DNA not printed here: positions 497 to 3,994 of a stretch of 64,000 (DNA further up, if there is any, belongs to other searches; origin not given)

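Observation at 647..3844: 1065-aa STAND NTPase with wHTH + DUF835-like + NB-ARC-like + TPR architecture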

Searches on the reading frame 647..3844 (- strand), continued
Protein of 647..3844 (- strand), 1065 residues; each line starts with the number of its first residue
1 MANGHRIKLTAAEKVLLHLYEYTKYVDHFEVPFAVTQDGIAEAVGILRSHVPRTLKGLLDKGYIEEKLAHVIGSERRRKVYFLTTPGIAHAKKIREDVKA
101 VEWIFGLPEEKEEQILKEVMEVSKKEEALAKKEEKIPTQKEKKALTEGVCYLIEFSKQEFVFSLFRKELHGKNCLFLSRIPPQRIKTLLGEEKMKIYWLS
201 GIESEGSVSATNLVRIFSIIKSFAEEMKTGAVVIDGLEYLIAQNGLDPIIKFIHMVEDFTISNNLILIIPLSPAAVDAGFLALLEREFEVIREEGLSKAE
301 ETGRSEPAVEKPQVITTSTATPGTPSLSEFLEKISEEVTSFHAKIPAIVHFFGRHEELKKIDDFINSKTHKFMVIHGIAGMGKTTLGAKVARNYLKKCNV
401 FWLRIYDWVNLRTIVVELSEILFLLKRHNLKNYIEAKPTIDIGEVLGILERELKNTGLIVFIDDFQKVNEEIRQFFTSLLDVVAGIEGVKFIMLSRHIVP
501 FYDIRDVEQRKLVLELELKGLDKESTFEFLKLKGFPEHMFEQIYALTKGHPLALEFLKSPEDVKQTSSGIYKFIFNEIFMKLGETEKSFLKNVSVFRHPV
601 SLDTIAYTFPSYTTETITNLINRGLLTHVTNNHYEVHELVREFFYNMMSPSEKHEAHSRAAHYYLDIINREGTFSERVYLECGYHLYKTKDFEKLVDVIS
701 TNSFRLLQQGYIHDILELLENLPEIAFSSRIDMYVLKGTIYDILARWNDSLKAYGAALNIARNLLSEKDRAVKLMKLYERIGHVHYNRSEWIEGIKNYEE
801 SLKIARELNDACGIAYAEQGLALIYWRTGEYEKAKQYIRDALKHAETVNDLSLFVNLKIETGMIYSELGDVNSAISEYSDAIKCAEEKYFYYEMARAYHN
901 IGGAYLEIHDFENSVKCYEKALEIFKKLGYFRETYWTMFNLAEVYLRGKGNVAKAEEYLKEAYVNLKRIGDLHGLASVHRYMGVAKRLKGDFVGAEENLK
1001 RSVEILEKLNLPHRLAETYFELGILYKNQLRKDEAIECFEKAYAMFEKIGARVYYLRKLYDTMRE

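Call 17: find_encoding_contigs(protein=P0003, flank=6000, max_places=2)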
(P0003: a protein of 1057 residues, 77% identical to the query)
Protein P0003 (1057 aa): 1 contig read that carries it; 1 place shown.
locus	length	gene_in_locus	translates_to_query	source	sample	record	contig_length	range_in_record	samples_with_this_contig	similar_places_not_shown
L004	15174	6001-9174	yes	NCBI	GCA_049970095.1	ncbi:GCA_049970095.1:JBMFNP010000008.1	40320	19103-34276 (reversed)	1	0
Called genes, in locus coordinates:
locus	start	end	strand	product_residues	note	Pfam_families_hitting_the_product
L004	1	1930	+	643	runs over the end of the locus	PF00270:DEAD, PF04851:ResIII (weak), PF25199:nSTAND_NTPase5 (faint), PF06733:DEAD_2, PF06777:HBB, PF13307:Helicase_C_2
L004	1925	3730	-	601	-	PF04068:Fer4_RLI, PF12837:Fer4_6 (faint), PF14697:Fer4_21 (weak), PF00037:Fer4, PF02463:SMC_N (faint), PF00005:ABC_tran, PF13304:AAA_21 (faint), PF00005:ABC_tran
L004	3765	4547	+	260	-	PF01656:CbiA, PF10609:ParA, PF13500:AAA_26 (faint)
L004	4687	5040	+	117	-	PF01402:RHH_1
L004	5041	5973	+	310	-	PF00091:Tubulin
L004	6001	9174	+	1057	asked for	PF05763:DUF835, PF00931:NB-ARC (weak), PF01637:ATPase_2, PF13191:AAA_16, PF13401:AAA_22, PF13424:TPR_12, PF17874:TPR_MalT, PF13424:TPR_12, +10 more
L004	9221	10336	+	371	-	PF01210:NAD_Gly3P_dh_N, PF02558:ApbA (weak), PF03446:NAD_binding_2 (weak), PF02317:Octopine_DH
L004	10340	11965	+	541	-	PF02310:B12-binding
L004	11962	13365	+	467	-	PF13537:GATase_7, PF00733:Asn_synthase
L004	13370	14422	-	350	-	PF04055:Radical_SAM, PF26257:DUF8061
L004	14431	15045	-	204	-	PF00156:Pribosyltran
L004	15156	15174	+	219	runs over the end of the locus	PF01555:N6_N4_Mtase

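Call 18: find_encoding_contigs(protein=P0004, flank=6000, max_places=2)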
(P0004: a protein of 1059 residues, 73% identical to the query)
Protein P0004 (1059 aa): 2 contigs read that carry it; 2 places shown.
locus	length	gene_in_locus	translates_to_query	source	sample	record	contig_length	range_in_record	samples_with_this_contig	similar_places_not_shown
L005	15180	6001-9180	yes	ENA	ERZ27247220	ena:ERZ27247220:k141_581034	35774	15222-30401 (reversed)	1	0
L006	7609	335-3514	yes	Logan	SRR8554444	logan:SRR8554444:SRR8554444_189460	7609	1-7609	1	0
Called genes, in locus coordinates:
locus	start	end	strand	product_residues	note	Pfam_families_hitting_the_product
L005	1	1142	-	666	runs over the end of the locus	PF02518:HATPase_c, PF13589:HATPase_c_3, PF09239:Topo-VIb_trans, PF18000:Top6b_C (weak)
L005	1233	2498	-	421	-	PF05048:NosD, PF13229:Beta_helix, PF05048:NosD, PF13229:Beta_helix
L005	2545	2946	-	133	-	PF12172:zf-ChsH2, PF01796:OB_ChsH2_C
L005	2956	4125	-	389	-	PF00108:Thiolase_N, PF22691:Thiolase_C_1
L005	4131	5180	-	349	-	PF01154:HMG_CoA_synt_N (weak), PF08541:ACP_syn_III_C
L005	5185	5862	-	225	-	PF12844:HTH_19, PF01381:HTH_3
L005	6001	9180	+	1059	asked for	PF05763:DUF835, PF00931:NB-ARC (weak), PF01637:ATPase_2, PF13424:TPR_12, PF17874:TPR_MalT, PF13424:TPR_12, PF17874:TPR_MalT, PF13424:TPR_12, +12 more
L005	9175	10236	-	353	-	PF04055:Radical_SAM (weak), PF26257:DUF8061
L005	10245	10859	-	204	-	PF00156:Pribosyltran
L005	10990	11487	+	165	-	PF00515:TPR_1 (faint), PF07719:TPR_2 (faint), PF13181:TPR_8 (faint), PF13428:TPR_14 (faint), PF13432:TPR_16 (faint), PF13414:TPR_11, PF14559:TPR_19 (faint), PF13431:TPR_17 (faint)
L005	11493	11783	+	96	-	-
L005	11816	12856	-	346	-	PF00005:ABC_tran, PF08352:oligo_HPY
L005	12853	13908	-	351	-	PF00005:ABC_tran, PF13304:AAA_21 (faint), PF08352:oligo_HPY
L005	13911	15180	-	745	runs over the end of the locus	PF00528:BPD_transp_1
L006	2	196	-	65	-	?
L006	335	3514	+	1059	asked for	PF05763:DUF835, PF00931:NB-ARC (weak), PF01637:ATPase_2, PF13424:TPR_12, PF17874:TPR_MalT, PF13424:TPR_12, PF17874:TPR_MalT, PF13424:TPR_12, +12 more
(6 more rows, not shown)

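Call 19: find_encoding_contigs(protein=P0012, flank=6000, max_places=2)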
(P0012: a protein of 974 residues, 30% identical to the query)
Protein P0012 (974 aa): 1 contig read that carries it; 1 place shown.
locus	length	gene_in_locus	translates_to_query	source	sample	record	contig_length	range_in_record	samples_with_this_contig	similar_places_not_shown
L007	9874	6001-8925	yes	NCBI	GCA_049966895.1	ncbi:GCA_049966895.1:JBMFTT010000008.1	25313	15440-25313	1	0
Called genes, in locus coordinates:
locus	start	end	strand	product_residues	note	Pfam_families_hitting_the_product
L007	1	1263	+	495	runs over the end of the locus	PF08298:AAA_PrkA (weak), PF01078:Mg_chelatase (faint), PF00493:MCM (faint), PF07724:AAA_2 (faint), PF00004:AAA (faint), PF07728:AAA_5 (faint), PF07726:AAA_3 (weak), PF00158:Sigma54_activat (weak)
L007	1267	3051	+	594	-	PF13519:VWA_2 (faint)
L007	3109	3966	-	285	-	PF02775:TPP_enzyme_C, PF12367:PFO_beta_C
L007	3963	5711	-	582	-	PF01558:POR, PF01855:POR_N, PF02780:Transketolase_C (weak), PF17147:PFOR_II (weak)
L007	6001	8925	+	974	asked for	PF05763:DUF835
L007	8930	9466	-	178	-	PF22769:DCD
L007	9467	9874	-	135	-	?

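Call 20: find_encoding_contigs(protein=P0002, flank=6000, max_places=2)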
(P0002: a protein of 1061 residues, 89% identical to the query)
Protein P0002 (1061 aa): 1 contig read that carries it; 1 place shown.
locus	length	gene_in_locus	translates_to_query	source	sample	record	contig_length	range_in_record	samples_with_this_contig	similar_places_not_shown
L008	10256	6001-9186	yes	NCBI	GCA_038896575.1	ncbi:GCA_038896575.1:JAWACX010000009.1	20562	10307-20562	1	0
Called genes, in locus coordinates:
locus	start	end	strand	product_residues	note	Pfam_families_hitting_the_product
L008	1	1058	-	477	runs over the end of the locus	-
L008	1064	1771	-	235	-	PF00005:ABC_tran, PF13304:AAA_21 (faint)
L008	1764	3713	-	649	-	PF13240:Zn_Ribbon_1 (weak)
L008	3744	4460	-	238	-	PF13549:ATP-grasp_5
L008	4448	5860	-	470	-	PF02629:CoA_binding, PF13380:CoA_binding_2, PF00549:Ligase_CoA (faint), PF13607:Succ_CoA_lig, PF19045:Ligase_CoA_2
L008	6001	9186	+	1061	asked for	PF05763:DUF835, PF01637:ATPase_2, PF13191:AAA_16, PF13401:AAA_22 (weak), PF13424:TPR_12, PF13424:TPR_12 (weak), PF17874:TPR_MalT (weak), PF13424:TPR_12, +9 more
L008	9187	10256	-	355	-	PF04055:Radical_SAM (weak), PF26257:DUF8061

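Call 50: find_related_loci(query=A4, collection=genome_contigs, flank=8000)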
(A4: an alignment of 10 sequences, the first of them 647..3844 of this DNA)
Query A4 (1065 aa) in genome_contigs; peptide patterns used: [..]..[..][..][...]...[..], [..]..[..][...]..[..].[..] (x = any residue, [..] = any of these).
204 stretches matched a pattern; 66 encode a relative of the query (tblastn E <= 1e-3); 66 distinct loci.
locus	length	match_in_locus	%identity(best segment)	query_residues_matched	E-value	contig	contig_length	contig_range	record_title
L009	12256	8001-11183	89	1-1065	0e+0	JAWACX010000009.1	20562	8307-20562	MAG: Thermoplasmata archaeon isolate QQ_201709_bins_14 QQ_201709_bins_14_scaffold_9, whole genome shotgun sequence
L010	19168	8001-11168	77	1-1064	0e+0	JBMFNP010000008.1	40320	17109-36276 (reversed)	MAG: Thermoplasmata archaeon isolate KM4338-14 NODE_8_length_40320_cov_16.790125, whole genome shotgun sequence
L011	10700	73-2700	31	7-1052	3e-116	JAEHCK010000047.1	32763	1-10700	MAG: Thermoplasmata archaeon isolate SG225.bin14 k141_2712253_length_32763_cov_35.2696, whole genome shotgun sequence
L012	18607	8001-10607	32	9-1050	2e-112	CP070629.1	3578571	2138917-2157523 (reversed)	MAG: Thermoplasmata archaeon isolate bin983 chromosome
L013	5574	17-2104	31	346-1052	2e-111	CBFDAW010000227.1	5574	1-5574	MAG TPA_asm: uncultured Thermoplasmata archaeon isolate SRR26215686_concoct_192 genome assembly, contig: ERZ25073477.144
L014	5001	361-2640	35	6-906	4e-108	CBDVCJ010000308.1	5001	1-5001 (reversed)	MAG TPA_asm: uncultured Thermoplasmata archaeon isolate SRR22302367_concoct_193 genome assembly, contig: ERZ26661968.136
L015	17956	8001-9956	30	8-722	5e-91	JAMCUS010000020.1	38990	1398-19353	MAG: Thermoplasmatota archaeon isolate FK_Sedi_A_Bin.118 NODE_1952_length_38990_cov_7.87049, whole genome shotgun sequen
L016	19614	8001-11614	27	3-1050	2e-85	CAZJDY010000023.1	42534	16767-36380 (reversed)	MAG TPA_asm: uncultured Methanomassiliicoccaceae archaeon isolate binchicken_co167_198 genome assembly, contig: k141_106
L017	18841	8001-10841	27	6-1053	8e-85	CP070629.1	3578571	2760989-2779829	MAG: Thermoplasmata archaeon isolate bin983 chromosome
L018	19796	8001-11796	27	9-1050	2e-84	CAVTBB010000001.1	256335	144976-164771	MAG: uncultured Methanomassiliicoccales archaeon isolate MFD02416.bin.1.122 genome assembly, contig: contig_40956, whole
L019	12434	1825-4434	27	9-1050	2e-84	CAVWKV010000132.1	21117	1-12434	MAG: uncultured Methanomassiliicoccales archaeon isolate MFD02138.bin.1.27 genome assembly, contig: contig_98702, whole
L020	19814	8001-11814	27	9-1050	4e-83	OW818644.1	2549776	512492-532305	metagenome genome assembly, chromosome: 1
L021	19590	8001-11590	28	3-1042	9e-83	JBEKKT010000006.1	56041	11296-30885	MAG: Methanomassiliicoccales archaeon isolate SPRUCE 353 SPRUCE_353_6, whole genome shotgun sequence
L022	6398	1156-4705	29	9-1023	1e-82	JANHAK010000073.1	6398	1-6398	MAG: Methanomassiliicoccales archaeon isolate LCB019-061 scaffold_18691_c1, whole genome shotgun sequence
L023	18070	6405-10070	27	9-1050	1e-81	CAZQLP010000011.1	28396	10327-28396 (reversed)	MAG TPA_asm: uncultured Methanomassiliicoccales archaeon isolate binchicken_co228_594 genome assembly, contig: NODE_2118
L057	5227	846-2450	24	337-945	1e-26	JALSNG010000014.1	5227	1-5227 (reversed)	MAG: Thermococcus sp. isolate 356-284_maxbin2_scaf2bin.206_VB 356-284_scaffold_12471_c1, whole genome shotgun sequence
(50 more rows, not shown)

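Call 56: search_protein_families(library=pfam, proteins=[L020:7932-8453:+, L020:8485-9021:-, L020:9169-11871:+, L020:6177-7610:+, L020:5293-6039:-, L020:2303-5293:-, L020:12489-13178:+, L020:13616-14212:-, L020:14333-16885:+, L020:11887-12279:-], max_evalue=0.0001)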
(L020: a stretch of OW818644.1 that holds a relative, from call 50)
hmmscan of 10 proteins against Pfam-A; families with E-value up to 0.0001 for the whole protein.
L020:7932-8453:+ (174 aa): 1 family
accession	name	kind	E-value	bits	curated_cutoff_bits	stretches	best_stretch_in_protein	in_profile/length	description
PF05763.18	DUF835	-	1.3e-27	96.6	33.1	1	41-169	6-134/136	Protein of unknown function (DUF835)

L020:8485-9021:- (179 aa): 1 family
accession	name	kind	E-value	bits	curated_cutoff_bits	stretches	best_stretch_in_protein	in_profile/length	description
PF05763.18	DUF835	-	3.5e-26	92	33.1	1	22-143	9-131/136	Protein of unknown function (DUF835)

L020:9169-11871:+ (901 aa): 8 families
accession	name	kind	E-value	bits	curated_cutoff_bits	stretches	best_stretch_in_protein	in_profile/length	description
PF13424.12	TPR_12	-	6.3e-28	97.2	30.1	2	647-719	2-76/77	Tetratricopeptide repeat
PF07719.23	TPR_2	-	6.4e-15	54.4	27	0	810-837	3-30/34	Tetratricopeptide repeat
PF17874.7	TPR_MalT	-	4e-13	49.8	45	1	565-707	37-180/336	MalT-like TPR region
PF13191.12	AAA_16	-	5.6e-12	46.9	32.6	1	174-306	1-158/167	AAA ATPase domain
PF00515.34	TPR_1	-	1.8e-08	34.3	27.8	0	811-837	4-30/34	Tetratricopeptide repeat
PF01637.24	ATPase_2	-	1e-07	32.4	33.2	1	175-309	1-141/225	ATPase domain predominantly from Archaea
PF00931.28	NB-ARC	-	2e-07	31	23.5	1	179-292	2-112/248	NB-ARC domain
PF13374.12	TPR_10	-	2.8e-06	27.6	27.5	0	733-759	7-33/42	Tetratricopeptide repeat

L020:6177-7610:+ (478 aa): 1 family
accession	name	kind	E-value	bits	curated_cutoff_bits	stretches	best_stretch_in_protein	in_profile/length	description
PF00291.31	PALP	-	7.2e-35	121.2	35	1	121-458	5-295/295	Pyridoxal-phosphate dependent enzyme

L020:5293-6039:- (249 aa): 2 families
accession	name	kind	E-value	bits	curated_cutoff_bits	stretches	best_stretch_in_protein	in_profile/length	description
PF00005.33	ABC_tran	-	1.5e-35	123.2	25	1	33-181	1-136/137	ABC transporter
PF02463.25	SMC_N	-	5.3e-07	29.7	40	1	44-227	25-212/220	RecF/RecN/SMC N terminal domain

L020:2303-5293:- (997 aa): 2 families
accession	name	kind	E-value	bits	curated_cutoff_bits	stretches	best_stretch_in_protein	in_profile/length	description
PF02687.27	FtsX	-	1.8e-33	115.6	25.5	2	874-988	3-118/120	FtsX-like permease C-terminal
PF12704.14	MacB_PCD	-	4.3e-06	27.6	27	1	68-274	1-194/207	MacB-like periplasmic core domain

L020:12489-13178:+ (230 aa): 4 families
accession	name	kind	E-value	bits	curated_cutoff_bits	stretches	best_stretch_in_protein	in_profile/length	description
PF13419.12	HAD_2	-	2.7e-22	80.2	23.8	1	13-198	2-178/178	Haloacid dehalogenase-like hydrolase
PF00702.32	Hydrolase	-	6e-21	76.2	26.4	1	10-192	2-191/191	haloacid dehalogenase-like hydrolase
PF12710.13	HAD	-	1.4e-13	52.1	27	1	12-188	1-188/189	haloacid dehalogenase-like hydrolase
PF13242.12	Hydrolase_like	-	5.8e-12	45.8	22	1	155-209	4-59/75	HAD-hyrolase-like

L020:13616-14212:- (199 aa): 9 families
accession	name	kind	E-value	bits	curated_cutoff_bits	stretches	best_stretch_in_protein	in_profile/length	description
PF13412.12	HTH_24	-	3e-16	59.2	21.9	1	3-50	1-48/48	Winged helix-turn-helix DNA-binding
PF13404.12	HTH_AsnC-type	-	1e-12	48.1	27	1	3-44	1-42/42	AsnC-type helix-turn-helix domain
PF08394.17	Arc_trans_TRASH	-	3.3e-09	37.1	27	1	155-193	2-40/43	Archaeal TRASH domain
PF24273.1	TRASH_HVO_1752_C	-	7e-08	32.9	27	1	154-199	2-47/47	HVO_1752, C-terminal TRASH domain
PF01047.28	MarR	-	1.7e-06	28.2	24.6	1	5-50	3-48/59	MarR family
PF01022.26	HTH_5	-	8.2e-06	26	22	1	8-49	5-45/47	Bacterial regulatory protein, arsR family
PF25212.1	HVO_A0114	-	2.2e-05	24.6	27.6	1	5-50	22-67/84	HVO_A0114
PF01978.25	TrmB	-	2.7e-05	24.4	25.6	1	2-50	5-53/68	Sugar-specific transcriptional regulator TrmB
PF08279.18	HTH_11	-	4.2e-05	23.8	25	1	9-48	4-44/55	HTH domain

L020:14333-16885:+ (851 aa): 4 families
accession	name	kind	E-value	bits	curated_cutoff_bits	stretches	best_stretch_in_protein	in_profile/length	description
PF00122.25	E1-E2_ATPase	-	1.4e-61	207.6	28.1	1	325-511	2-180/181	E1-E2 ATPase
PF00403.32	HMA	-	4.4e-38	129.9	24.8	2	107-168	1-62/62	Heavy-metal-associated domain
PF00702.32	Hydrolase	-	1.4e-37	130.4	26.4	1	529-744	2-191/191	haloacid dehalogenase-like hydrolase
PF19803.4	DUF6286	-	1.2e-05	26.2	35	0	112-182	34-104/108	Family of unknown function (DUF6286)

L020:11887-12279:- (131 aa): 0 families
